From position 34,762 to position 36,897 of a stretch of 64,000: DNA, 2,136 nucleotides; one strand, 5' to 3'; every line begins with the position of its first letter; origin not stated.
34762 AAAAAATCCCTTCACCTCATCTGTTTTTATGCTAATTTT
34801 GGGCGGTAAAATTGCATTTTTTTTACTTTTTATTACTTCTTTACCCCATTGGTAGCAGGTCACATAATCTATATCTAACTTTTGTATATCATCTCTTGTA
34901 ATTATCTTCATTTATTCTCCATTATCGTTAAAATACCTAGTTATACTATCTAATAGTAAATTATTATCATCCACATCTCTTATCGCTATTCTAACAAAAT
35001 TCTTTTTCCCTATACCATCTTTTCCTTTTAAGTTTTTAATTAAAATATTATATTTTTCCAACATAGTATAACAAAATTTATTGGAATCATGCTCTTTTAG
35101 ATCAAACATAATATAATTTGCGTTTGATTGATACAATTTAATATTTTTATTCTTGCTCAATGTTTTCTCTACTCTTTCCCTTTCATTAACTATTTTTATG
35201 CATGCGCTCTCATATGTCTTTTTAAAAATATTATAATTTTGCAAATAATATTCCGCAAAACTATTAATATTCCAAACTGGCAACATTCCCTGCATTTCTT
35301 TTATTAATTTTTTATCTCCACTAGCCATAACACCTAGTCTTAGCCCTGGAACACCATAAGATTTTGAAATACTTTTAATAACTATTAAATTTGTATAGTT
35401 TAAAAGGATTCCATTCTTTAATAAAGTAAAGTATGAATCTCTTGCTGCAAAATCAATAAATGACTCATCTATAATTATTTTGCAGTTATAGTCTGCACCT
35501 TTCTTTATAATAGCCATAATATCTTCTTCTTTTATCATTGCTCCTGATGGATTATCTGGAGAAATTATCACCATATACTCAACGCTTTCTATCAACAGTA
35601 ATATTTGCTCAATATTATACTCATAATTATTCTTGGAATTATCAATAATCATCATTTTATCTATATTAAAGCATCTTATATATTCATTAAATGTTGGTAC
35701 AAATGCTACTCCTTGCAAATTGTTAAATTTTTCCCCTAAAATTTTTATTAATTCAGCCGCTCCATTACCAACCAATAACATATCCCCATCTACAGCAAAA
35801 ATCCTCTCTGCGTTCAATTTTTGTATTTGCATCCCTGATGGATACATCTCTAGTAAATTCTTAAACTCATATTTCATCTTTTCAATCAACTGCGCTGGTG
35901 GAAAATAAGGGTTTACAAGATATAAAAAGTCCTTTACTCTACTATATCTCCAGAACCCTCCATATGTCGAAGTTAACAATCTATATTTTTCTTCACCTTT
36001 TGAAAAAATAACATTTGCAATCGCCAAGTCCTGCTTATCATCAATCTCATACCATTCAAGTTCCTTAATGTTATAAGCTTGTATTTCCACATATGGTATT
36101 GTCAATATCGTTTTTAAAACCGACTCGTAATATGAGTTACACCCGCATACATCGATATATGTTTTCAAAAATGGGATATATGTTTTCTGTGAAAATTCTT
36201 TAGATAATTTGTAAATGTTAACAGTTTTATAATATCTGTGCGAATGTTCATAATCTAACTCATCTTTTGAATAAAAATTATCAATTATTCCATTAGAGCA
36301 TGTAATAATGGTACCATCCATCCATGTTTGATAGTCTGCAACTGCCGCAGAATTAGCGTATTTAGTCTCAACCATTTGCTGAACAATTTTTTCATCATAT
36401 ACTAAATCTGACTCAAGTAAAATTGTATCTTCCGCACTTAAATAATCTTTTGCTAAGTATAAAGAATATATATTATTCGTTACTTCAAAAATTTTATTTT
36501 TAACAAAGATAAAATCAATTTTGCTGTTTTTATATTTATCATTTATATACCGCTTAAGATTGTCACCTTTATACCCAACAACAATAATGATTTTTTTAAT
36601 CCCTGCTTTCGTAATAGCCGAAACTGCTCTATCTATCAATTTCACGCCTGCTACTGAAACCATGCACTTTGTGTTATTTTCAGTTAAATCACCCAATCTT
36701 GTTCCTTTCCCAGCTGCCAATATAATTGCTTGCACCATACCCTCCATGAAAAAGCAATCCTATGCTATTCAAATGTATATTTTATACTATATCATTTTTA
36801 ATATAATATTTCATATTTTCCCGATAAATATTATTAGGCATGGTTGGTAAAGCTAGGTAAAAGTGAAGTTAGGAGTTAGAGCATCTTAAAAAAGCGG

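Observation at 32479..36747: LicC-type nucleotidyltransferase fused to a CobD-type PLP enzyme, coupled to an OCD-family dehydrogenase: candidate de novo route to a CDP-activated phospho-amino-alcohol head group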

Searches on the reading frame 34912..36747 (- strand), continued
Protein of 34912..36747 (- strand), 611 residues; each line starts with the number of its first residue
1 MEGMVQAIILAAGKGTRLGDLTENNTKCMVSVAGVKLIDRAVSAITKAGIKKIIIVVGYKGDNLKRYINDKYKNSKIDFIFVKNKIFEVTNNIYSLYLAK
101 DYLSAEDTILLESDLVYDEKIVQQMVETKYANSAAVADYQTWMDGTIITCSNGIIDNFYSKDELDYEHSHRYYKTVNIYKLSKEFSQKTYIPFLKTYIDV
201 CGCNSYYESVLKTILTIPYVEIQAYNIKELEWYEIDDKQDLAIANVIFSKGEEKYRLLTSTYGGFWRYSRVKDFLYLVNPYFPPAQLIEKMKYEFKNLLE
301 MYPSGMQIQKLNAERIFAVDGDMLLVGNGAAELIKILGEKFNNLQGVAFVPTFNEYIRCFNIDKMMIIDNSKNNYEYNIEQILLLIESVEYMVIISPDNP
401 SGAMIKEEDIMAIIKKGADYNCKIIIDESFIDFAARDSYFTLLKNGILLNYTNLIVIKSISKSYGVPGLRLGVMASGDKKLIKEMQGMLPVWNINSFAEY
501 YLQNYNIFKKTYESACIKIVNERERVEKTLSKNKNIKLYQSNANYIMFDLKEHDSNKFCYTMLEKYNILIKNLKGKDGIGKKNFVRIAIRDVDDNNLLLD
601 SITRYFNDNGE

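Call 57: fold_search(model_id=the predicted structure, library=pdb)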
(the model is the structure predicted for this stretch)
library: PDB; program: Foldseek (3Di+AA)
matches with E <= 10: 1645; with E <= 0.001: 1168
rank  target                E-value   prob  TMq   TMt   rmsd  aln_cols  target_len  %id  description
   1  6pd2_C                1.5e-27  1.00  0.36  0.35  21.9       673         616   16  PntC-AEPT: fusion protein of phosphonate-specific cytidylyltransferase and 2-aminoethylphosphonate (AEP) transaminase  (released 2019-08-07)
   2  6pd2_D                1.0e-26  1.00  0.35  0.35  22.0       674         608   15  PntC-AEPT: fusion protein of phosphonate-specific cytidylyltransferase and 2-aminoethylphosphonate (AEP) transaminase  (released 2019-08-07)
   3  6pd2_A                1.8e-25  1.00  0.35  0.35  22.3       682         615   16  PntC-AEPT: fusion protein of phosphonate-specific cytidylyltransferase and 2-aminoethylphosphonate (AEP) transaminase  (released 2019-08-07)
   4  6pd1_B                2.1e-25  1.00  0.36  0.36  21.7       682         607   15  PntC-AEPT: fusion protein of phosphonate-specific cytidylyltransferase and 2-aminoethylphosphonate (AEP) transaminase  (released 2019-08-07)
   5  6pd1_A                1.0e-24  1.00  0.36  0.36  21.8       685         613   15  PntC-AEPT: fusion protein of phosphonate-specific cytidylyltransferase and 2-aminoethylphosphonate (AEP) transaminase  (released 2019-08-07)
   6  6pd1_C                1.9e-24  1.00  0.36  0.36  21.7       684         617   15  PntC-AEPT: fusion protein of phosphonate-specific cytidylyltransferase and 2-aminoethylphosphonate (AEP) transaminase  (released 2019-08-07)
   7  6oux_A                2.0e-24  1.00  0.50  0.76   2.9       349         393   30  Structure of SMUL_1544, a decarboxylase from Sulfurospirillum multivorans (released 2019-06-05)
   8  6pd1_D                4.0e-24  1.00  0.35  0.35  21.6       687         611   14  PntC-AEPT: fusion protein of phosphonate-specific cytidylyltransferase and 2-aminoethylphosphonate (AEP) transaminase  (released 2019-08-07)
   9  1lc5                  1.4e-23  1.00  0.51  0.85   3.9       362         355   22  Crystal Structure of L-Threonine-O-3-phosphate Decarboxylase from S. enterica in its apo state (released 2002-06-28)
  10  6oux_B                2.5e-23  1.00  0.49  0.81   3.3       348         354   28  Structure of SMUL_1544, a decarboxylase from Sulfurospirillum multivorans (released 2019-06-05)
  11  1lkc                  3.5e-23  1.00  0.50  0.84   3.3       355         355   22  Crystal Structure of L-Threonine-O-3-Phosphate Decarboxylase from Salmonella enterica (released 2002-05-01)
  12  3ftb_A                3.9e-23  1.00  0.49  0.87   2.9       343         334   26  The crystal structure of the histidinol-phosphate aminotransferase from Clostridium acetobutylicum (released 2009-02-17)
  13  3ftb_D                3.9e-23  1.00  0.48  0.85   3.0       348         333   26  The crystal structure of the histidinol-phosphate aminotransferase from Clostridium acetobutylicum (released 2009-02-17)
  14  1lc8                  3.9e-23  1.00  0.51  0.85   4.0       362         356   21  Crystal Structure of L-Threonine-O-3-phosphate Decarboxylase from S. enterica complexed with its reaction intermediate (released 2002-06-28)
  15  1lc7                  1.1e-22  1.00  0.51  0.85   3.7       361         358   21  Crystal Structure of L-Threonine-O-3-phosphate Decarboxylase from S. enterica complexed with a substrate (released 2002-06-28)
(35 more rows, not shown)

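Call 74: find_encoding_contigs(protein=P0001, flank=3000, max_places=4)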
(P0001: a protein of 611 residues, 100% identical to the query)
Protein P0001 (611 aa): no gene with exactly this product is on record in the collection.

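Call 75: list_cluster_members(proteins=[P0001, P0121, P0004, P0020])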
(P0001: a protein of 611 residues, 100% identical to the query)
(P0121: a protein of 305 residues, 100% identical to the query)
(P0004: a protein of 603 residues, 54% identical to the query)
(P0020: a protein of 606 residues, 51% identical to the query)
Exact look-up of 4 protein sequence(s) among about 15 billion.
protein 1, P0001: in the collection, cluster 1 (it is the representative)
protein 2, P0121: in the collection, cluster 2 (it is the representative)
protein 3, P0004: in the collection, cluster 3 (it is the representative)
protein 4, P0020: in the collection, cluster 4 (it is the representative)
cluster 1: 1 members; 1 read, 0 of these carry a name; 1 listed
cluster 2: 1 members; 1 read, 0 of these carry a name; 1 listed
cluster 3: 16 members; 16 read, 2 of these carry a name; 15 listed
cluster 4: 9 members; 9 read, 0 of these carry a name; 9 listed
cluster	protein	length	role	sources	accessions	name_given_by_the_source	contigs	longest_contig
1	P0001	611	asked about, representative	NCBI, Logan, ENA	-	-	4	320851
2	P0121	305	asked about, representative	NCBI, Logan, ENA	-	-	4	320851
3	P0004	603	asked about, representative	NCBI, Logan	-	-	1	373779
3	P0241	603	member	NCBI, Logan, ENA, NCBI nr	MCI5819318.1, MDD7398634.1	MAG: aminotransferase class I/II-fold pyridoxal phosphate-dependent enzyme ... | aminotransferase class I/II-fold pyridoxal phosphate-dependent enzyme [Acidaminococcus ...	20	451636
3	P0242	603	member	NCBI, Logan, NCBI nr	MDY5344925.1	MAG: aminotransferase class I/II-fold pyridoxal phosphate-dependent enzyme [Eubacteriales ... | aminotransferase class I/II-fold pyridoxal phosphate-dependent enzyme [Eubacteriales ...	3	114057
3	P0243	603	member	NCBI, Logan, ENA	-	-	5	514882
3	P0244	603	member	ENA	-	-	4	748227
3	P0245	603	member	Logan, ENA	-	-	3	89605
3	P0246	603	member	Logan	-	-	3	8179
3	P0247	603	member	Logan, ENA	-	-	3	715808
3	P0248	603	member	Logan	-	-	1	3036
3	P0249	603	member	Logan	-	-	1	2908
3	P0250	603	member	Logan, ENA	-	-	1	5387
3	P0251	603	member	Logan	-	-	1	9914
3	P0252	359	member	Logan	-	-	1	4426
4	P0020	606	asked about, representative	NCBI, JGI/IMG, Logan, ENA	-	-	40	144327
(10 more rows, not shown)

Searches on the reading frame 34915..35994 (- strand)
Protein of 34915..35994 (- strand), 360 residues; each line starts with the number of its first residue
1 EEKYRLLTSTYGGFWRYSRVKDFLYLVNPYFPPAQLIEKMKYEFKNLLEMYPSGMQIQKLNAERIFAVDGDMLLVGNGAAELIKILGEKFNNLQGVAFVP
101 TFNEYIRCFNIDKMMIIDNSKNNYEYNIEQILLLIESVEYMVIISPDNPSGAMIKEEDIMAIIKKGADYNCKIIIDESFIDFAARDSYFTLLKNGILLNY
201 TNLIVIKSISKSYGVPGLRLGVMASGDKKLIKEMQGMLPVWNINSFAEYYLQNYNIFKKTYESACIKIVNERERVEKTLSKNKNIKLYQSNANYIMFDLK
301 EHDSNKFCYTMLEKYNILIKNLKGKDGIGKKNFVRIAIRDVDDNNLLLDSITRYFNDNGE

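Call 17: search_solved_structures(query=window:34915-35994:-, max_evalue=1e-10, show_alignments=3)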
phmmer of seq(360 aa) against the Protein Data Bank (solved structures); distinct sequences matched with E-value up to 1e-10: 13.
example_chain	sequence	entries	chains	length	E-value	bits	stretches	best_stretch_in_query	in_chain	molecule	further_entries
6oux_A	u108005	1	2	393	8.8e-40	140.2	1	22-355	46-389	Threonine phosphate decarboxylase-like enzyme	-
3ftb_A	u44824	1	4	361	4.5e-27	98.4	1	14-350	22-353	Histidinol-phosphate aminotransferase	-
1lc5_A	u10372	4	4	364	2.2e-19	73.1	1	20-351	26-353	L-Threonine-O-3-Phosphate Decarboxylase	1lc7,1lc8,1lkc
8bj1_A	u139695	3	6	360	8e-19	71.3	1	27-353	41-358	histidinol-phosphate aminotransferase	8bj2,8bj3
8bj4_A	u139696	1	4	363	8.2e-19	71.2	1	27-353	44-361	histidinol-phosphate aminotransferase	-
3fkd_A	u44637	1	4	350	4.7e-18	68.8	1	38-354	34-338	L-threonine-O-3-phosphate decarboxylase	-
3ffh_A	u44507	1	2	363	7.4e-17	64.8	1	48-348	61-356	Histidinol-phosphate aminotransferase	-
3euc_A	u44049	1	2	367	1.5e-14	57.3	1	26-351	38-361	Histidinol-phosphate aminotransferase 2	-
1h1c_A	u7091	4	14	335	2.7e-13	53.1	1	21-324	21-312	HISTIDINOL-PHOSPHATE AMINOTRANSFERASE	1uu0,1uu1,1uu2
2f8j_A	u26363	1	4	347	3.3e-13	52.8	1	21-324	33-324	Histidinol-phosphate aminotransferase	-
3get_A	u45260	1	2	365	8.5e-13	51.5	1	27-338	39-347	Histidinol-phosphate aminotransferase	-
1o4s_A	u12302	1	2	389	8.3e-12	48.2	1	68-339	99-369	Aspartate aminotransferase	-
3p1t_A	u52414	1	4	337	2.7e-11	46.5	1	61-355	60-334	Putative histidinol-phosphate aminotransferase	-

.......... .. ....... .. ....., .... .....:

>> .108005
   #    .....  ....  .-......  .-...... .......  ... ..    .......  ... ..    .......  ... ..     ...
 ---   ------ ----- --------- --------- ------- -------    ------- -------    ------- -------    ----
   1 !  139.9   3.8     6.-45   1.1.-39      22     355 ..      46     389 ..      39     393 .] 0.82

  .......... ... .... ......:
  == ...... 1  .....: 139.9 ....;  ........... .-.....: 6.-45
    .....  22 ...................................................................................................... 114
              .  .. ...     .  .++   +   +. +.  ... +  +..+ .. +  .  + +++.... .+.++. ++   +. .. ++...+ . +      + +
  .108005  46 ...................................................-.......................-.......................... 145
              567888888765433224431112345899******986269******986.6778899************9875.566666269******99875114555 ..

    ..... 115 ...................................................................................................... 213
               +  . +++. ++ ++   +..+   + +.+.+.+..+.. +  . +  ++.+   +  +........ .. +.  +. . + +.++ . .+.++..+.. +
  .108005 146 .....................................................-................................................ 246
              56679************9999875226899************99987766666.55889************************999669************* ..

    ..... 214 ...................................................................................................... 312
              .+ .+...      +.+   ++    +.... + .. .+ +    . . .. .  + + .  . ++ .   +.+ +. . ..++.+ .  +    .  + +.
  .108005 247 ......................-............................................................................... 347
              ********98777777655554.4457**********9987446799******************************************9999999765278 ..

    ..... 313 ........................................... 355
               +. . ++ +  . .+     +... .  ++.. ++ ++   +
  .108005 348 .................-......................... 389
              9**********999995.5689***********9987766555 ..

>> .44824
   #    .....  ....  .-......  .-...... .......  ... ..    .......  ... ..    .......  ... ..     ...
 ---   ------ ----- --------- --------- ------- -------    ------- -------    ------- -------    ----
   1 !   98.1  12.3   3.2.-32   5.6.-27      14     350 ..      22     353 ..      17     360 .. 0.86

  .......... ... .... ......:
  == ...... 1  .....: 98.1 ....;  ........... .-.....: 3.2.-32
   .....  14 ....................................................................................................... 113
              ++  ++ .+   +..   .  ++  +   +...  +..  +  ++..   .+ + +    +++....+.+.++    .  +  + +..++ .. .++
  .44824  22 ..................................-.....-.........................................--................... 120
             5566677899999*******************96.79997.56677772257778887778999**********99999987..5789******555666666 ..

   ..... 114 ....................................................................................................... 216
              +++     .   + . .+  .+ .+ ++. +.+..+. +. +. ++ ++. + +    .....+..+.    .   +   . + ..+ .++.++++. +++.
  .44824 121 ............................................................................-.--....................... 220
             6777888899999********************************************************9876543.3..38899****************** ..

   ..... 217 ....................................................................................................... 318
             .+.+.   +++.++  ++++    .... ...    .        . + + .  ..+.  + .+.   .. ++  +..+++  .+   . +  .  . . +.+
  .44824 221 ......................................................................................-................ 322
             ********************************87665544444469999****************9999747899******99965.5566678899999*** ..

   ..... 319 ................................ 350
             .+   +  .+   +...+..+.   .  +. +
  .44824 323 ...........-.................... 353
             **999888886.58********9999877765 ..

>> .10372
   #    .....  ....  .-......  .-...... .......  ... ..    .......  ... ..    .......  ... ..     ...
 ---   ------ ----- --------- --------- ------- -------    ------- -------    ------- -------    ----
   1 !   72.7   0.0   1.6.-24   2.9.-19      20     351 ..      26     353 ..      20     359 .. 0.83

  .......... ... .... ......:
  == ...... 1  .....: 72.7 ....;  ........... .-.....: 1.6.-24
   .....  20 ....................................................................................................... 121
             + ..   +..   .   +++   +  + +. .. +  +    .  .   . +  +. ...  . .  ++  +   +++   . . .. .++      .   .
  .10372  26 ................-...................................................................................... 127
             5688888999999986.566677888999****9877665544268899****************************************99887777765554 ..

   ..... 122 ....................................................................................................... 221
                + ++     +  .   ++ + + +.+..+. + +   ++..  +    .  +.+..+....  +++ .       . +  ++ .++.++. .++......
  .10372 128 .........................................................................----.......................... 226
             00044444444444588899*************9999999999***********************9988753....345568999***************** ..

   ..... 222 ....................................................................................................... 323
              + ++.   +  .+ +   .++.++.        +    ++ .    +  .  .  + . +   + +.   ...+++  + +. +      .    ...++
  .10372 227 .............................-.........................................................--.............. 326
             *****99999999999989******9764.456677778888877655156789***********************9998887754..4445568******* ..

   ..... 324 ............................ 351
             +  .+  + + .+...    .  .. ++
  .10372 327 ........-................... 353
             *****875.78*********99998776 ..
